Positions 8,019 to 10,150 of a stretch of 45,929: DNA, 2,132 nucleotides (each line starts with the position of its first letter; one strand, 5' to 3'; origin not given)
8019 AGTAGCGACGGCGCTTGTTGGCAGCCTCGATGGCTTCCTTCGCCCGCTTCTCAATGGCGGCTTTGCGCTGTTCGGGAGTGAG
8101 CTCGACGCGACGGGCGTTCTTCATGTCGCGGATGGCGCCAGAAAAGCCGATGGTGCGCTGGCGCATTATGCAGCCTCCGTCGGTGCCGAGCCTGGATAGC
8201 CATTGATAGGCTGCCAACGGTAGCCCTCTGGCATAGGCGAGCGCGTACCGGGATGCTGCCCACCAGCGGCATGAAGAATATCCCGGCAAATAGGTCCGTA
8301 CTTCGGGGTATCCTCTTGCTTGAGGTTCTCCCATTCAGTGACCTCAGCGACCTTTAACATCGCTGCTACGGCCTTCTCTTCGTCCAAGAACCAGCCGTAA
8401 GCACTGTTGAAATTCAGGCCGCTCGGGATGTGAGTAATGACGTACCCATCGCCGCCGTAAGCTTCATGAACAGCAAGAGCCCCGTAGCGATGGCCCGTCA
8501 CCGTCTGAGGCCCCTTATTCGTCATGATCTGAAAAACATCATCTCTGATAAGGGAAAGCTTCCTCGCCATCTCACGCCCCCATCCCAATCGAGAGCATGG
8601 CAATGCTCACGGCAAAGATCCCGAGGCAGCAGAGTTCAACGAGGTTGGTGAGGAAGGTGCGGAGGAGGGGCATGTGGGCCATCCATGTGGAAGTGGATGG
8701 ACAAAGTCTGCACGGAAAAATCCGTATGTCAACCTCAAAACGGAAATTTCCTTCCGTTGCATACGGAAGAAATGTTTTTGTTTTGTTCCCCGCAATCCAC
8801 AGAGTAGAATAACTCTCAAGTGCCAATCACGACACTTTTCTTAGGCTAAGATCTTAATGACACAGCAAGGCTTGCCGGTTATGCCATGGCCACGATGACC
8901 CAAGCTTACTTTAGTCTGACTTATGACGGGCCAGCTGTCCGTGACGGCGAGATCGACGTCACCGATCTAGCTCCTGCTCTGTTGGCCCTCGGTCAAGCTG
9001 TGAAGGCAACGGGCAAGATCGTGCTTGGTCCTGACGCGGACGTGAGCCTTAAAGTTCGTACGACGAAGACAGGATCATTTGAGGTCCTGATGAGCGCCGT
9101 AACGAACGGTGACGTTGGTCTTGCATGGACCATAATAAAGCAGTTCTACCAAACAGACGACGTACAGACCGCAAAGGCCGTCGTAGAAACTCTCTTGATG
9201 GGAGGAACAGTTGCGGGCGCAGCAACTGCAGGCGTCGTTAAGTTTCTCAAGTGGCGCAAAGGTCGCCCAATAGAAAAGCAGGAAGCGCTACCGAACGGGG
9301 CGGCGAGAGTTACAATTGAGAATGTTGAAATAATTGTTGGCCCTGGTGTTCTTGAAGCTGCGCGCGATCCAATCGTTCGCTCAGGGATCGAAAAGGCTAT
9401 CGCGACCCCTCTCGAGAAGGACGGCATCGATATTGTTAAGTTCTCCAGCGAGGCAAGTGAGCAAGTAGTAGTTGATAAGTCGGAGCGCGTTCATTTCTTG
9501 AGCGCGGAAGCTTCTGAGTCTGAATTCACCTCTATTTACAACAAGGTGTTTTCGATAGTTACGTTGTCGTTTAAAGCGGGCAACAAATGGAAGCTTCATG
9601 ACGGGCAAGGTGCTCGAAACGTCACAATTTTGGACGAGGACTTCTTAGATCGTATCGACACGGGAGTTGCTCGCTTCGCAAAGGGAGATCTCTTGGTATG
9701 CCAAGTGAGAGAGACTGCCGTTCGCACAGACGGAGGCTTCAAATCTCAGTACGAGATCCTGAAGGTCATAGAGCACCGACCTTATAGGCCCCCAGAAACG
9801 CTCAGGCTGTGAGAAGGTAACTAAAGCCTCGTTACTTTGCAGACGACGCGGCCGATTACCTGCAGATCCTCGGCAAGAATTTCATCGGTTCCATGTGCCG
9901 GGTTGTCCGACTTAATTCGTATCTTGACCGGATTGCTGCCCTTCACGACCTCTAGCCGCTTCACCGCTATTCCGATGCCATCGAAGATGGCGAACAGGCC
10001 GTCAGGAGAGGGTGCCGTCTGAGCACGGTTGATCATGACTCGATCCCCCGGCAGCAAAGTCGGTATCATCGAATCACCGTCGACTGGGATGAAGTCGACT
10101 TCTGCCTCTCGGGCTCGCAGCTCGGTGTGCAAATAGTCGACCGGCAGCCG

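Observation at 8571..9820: AT-rich orphan 308-aa gene converging on the CI repressor: candidate lysogeny-expressed exclusion or defence gene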

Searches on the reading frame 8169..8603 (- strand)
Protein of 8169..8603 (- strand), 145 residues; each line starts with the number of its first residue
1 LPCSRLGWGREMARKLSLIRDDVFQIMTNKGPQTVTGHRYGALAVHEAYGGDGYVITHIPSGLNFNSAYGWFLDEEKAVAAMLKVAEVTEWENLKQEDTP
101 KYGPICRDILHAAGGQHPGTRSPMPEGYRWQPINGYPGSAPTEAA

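Call 3: search_protein_families(library=pfam, proteins=[window:8169-8603:-], max_evalue=1)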
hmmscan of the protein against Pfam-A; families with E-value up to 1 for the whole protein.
window:8169-8603:- (145 aa): 0 families

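Call 4: search_protein_families(library=padloc, proteins=[window:8169-8603:-], max_evalue=1)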
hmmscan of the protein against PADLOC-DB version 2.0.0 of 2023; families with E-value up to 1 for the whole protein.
window:8169-8603:- (145 aa): 0 families

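Call 5: search_protein_families(library=phrogs, proteins=[window:8169-8603:-], max_evalue=1)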
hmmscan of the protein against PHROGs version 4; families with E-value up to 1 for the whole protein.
window:8169-8603:- (145 aa): 1 family
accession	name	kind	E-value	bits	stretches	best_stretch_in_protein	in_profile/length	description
phrog_20323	-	other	0.38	11.7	1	53-78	27-54/73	RF-1 domain peptide chain release factor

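Call 6: search_protein_families(library=ncbifam, proteins=[window:8169-8603:-], max_evalue=1)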
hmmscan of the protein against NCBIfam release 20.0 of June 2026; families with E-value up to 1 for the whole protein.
window:8169-8603:- (145 aa): 0 families

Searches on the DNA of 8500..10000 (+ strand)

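Call 63: search_dna_similar(query=L034:5977-6900:+, collection=ecoli_genomes, mode=distant, max_rows=10)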
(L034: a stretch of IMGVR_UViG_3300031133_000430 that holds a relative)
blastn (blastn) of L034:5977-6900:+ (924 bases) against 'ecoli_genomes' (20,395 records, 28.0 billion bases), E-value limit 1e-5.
Records with a match: 34; places in all: 34; records where one place covers at least 80% of the query: 33.
Genomes with a match: 34 of 5426; with a place that covers at least 80% of the query: 33. Places per genome that has any: lowest 1, median 1, highest 1. On chromosomes: 34 places; on plasmids: 0.
Best place of each record, by identity: 60-80% 34.
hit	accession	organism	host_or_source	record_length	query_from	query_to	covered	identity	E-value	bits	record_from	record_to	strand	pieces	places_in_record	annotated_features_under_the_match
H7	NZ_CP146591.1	Escherichia coli strain A1.S1.65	Homo sapiens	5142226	16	919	98%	65.2%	3e-39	173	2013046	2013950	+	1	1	hypothetical protein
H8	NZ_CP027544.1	Escherichia coli strain 2013C-3264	Homo sapiens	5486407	16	919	98%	65.0%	1e-36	164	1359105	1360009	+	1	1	hypothetical protein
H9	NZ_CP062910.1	Escherichia coli O112ab:H8 strain Res13-Lact-EA06-22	Sus scrofa domesticus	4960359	16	919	98%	65.0%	1e-36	164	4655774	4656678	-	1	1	hypothetical protein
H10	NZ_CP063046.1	Escherichia coli strain KC-Dl-1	Delphinapterus leucas (Beluga whale)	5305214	16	919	98%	65.0%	1e-36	164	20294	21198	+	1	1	hypothetical protein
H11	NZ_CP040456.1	Escherichia coli strain UPEC132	Homo sapiens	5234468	16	919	98%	65.0%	1e-36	164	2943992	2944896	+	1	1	hypothetical protein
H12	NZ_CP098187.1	Escherichia coli strain Z0117EC0117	Canis lupus familiaris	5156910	16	919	98%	65.0%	1e-36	164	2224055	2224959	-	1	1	hypothetical protein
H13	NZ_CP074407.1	Escherichia coli strain GDAR2-2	Mus musculus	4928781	16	919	98%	65.0%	1e-36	164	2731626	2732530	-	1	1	hypothetical protein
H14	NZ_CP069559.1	Escherichia coli strain FDAARGOS_1259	Homo sapiens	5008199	16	919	98%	65.0%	1e-36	164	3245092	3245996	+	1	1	hypothetical protein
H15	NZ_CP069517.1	Escherichia coli strain FDAARGOS_1262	Homo sapiens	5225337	16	919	98%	65.0%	1e-36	164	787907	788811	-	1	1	hypothetical protein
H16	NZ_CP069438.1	Escherichia coli strain FDAARGOS_1260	Homo sapiens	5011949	16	919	98%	65.0%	1e-36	164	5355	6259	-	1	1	hypothetical protein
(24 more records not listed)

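Call 65: get_annotated_region(hit=H7, flank=7000)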
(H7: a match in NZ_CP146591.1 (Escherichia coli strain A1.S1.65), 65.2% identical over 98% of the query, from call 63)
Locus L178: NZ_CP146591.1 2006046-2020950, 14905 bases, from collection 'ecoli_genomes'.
description: Escherichia coli strain A1.S1.65 chromosome, complete genome
organism: Escherichia coli strain A1.S1.65 (NCBI taxid 562)
replicon: chromosome; assembly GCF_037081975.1
host: Homo sapiens; source: urine; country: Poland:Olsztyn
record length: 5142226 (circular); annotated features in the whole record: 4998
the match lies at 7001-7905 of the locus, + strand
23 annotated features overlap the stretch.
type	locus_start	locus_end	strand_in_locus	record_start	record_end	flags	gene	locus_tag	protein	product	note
CDS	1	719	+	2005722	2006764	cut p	-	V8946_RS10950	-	alpha/beta hydrolase fold domain-containing protein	frameshifted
CDS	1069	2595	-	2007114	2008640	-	-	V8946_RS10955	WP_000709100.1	recombinase family protein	-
CDS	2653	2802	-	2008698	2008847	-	-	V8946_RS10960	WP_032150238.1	hypothetical protein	-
CDS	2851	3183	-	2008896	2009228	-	emrE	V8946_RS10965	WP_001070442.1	multidrug efflux SMR transporter EmrE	-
CDS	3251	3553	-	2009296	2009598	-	-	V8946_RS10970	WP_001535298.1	hypothetical protein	-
CDS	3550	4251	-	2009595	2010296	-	-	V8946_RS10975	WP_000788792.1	replication protein P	-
CDS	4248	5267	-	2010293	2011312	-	-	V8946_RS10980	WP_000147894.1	replication protein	-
CDS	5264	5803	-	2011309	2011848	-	-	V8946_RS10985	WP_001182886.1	toxin YdaT domain-containing protein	-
CDS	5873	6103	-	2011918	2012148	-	-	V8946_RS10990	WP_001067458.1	transcriptional regulator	-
CDS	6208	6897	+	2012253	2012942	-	-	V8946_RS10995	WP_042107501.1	S24 family peptidase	-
CDS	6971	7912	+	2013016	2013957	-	-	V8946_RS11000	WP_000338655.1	hypothetical protein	-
CDS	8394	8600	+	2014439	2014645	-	-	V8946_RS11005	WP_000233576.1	phage encoded cell division inhibitor protein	-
CDS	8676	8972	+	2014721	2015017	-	-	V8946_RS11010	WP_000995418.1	host-nuclease inhibitor Gam family protein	-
CDS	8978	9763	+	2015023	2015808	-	bet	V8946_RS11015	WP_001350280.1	phage recombination protein Bet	-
CDS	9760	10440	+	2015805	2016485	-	-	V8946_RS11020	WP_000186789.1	lambda exonuclease family protein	-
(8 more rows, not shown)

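Call 66: get_annotated_region(hit=H8, flank=7000)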
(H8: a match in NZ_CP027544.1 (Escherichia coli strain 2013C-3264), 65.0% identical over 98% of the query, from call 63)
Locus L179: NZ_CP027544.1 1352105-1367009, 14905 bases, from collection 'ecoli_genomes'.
description: Escherichia coli strain 2013C-3264 chromosome, complete genome
organism: Escherichia coli strain 2013C-3264 (NCBI taxid 562)
replicon: chromosome; assembly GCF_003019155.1
host: Homo sapiens; source: stool; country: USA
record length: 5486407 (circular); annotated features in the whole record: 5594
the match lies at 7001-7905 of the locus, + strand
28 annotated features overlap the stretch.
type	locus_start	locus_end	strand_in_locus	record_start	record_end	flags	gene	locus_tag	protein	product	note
CDS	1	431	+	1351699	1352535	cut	-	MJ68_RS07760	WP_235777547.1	hypothetical protein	-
CDS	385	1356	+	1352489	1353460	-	-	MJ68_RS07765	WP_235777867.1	hypothetical protein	-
CDS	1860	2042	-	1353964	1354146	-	-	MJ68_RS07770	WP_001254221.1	NinE family protein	-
CDS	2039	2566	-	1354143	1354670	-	-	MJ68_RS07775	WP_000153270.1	phage N-6-adenine-methyltransferase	-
CDS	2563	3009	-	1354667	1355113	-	-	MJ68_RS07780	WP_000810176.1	recombination protein NinB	-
CDS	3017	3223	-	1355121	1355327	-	-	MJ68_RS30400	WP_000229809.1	hypothetical protein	-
CDS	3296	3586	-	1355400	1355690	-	-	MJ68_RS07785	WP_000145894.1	protein ren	-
CDS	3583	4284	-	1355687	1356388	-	-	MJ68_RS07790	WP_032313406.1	replication protein P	-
CDS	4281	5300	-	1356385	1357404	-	-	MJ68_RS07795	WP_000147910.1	replication protein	-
CDS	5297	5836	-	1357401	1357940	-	-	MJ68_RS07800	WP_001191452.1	toxin YdaT domain-containing protein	-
CDS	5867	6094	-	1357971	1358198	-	-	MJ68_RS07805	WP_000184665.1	helix-turn-helix domain-containing protein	-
CDS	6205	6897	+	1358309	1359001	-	-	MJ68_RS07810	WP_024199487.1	LexA family transcriptional regulator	-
CDS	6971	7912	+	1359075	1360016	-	-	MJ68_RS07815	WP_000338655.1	hypothetical protein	-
CDS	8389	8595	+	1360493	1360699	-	-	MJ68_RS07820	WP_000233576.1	phage encoded cell division inhibitor protein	-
CDS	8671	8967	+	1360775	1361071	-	-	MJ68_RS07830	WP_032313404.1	host-nuclease inhibitor Gam family protein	-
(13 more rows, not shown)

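Call 80: search_rna_families(source=window, start=8500, end=10000, threshold=evalue, max_evalue=1)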
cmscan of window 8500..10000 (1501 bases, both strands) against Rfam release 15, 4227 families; matches with E-value up to 1: 0.
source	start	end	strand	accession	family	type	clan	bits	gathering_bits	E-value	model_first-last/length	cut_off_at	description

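Call 101: search_dna_similar(query=L178:6208-8400:+, collection=ecoli_genomes, mode=near, max_rows=30, rows=spread)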
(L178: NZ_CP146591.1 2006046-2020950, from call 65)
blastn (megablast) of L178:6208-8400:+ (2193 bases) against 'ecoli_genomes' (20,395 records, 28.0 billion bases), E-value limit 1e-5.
Records with a match: 2238; places in all: 2902; records where one place covers at least 80% of the query: 34.
Genomes with a match: 2238 of 5426; with a place that covers at least 80% of the query: 34. Places per genome that has any: lowest 1, median 1, highest 4. On chromosomes: 2898 places; on plasmids: 4.
Best place of each record, by identity: >=99% 16; 95-99% 1549; 90-95% 608; 80-90% 65.
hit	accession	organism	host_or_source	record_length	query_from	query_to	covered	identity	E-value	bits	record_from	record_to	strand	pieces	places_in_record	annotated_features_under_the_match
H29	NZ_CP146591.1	Escherichia coli strain A1.S1.65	Homo sapiens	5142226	1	2193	100%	100.0%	0e+0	4050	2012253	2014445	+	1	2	hypothetical protein | S24 family peptidase | phage encoded cell division inhibitor protein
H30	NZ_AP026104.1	Escherichia coli strain CEC96047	Homo sapiens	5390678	1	2193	54%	96.4%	0e+0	1945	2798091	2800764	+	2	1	hypothetical protein | S24 family peptidase | ASCH domain-containing protein | phage encoded cell division inhibitor protein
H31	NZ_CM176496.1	Escherichia coli strain Eco_23-3571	African Green Monkey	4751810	1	2193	54%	95.9%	0e+0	1910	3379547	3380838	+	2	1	S24 family peptidase | phage encoded cell division inhibitor protein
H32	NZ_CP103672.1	Escherichia coli O25b:H4-ST131 strain 4433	Homo sapiens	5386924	1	2193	54%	95.8%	0e+0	1905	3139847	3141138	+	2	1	S24 family peptidase | phage encoded cell division inhibitor protein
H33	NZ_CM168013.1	Escherichia coli strain PEC301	Sus scrofa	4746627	1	2193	54%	95.8%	0e+0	1905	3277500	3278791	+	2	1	S24 family peptidase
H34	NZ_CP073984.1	Escherichia coli strain MB15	Poultry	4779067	1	2193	54%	95.8%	0e+0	1903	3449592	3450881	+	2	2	S24 family peptidase | phage encoded cell division inhibitor protein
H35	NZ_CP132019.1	Escherichia coli strain JCH767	Homo sapiens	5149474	1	2193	54%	95.8%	0e+0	1900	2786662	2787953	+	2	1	S24 family peptidase | phage encoded cell division inhibitor protein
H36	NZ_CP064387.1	Escherichia coli O104:H4 strain PartB-EcoliO104H4-RM8376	missing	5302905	1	2193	54%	95.7%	0e+0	1895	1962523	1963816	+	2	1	S24 family peptidase | phage encoded cell division inhibitor protein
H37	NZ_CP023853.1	Escherichia coli strain 2/0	Homo sapiens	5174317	1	2193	53%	96.0%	0e+0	1905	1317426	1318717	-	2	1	S24 family peptidase | phage encoded cell division inhibitor protein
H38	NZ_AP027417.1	Escherichia coli strain EC361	Sus scrofa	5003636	1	2193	53%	96.0%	0e+0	1905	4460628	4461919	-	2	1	S24 family peptidase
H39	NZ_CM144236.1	Escherichia coli strain O17_K12a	Homo sapiens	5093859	1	2193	53%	96.0%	0e+0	1905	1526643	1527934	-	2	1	S24 family peptidase | phage encoded cell division inhibitor protein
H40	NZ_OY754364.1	Escherichia coli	-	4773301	1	2193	53%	96.0%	0e+0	1905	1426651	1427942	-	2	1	helix-turn-helix transcriptional regulator | phage encoded cell division inhibitor protein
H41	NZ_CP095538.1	Escherichia coli strain GN04592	Homo sapiens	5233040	1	2193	53%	96.1%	0e+0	1907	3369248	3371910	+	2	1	hypothetical protein | S24 family peptidase | DUF6932 family protein | phage encoded cell division inhibitor protein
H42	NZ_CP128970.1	Escherichia coli strain TUM1886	missing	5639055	1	2193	53%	96.0%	0e+0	1894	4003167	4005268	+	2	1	hypothetical protein | S24 family peptidase | cell division inhibitor protein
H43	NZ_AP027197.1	Escherichia coli strain 02E060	Homo sapiens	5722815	1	2193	53%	95.2%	0e+0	1853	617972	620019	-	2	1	S24 family peptidase | hypothetical protein (x3)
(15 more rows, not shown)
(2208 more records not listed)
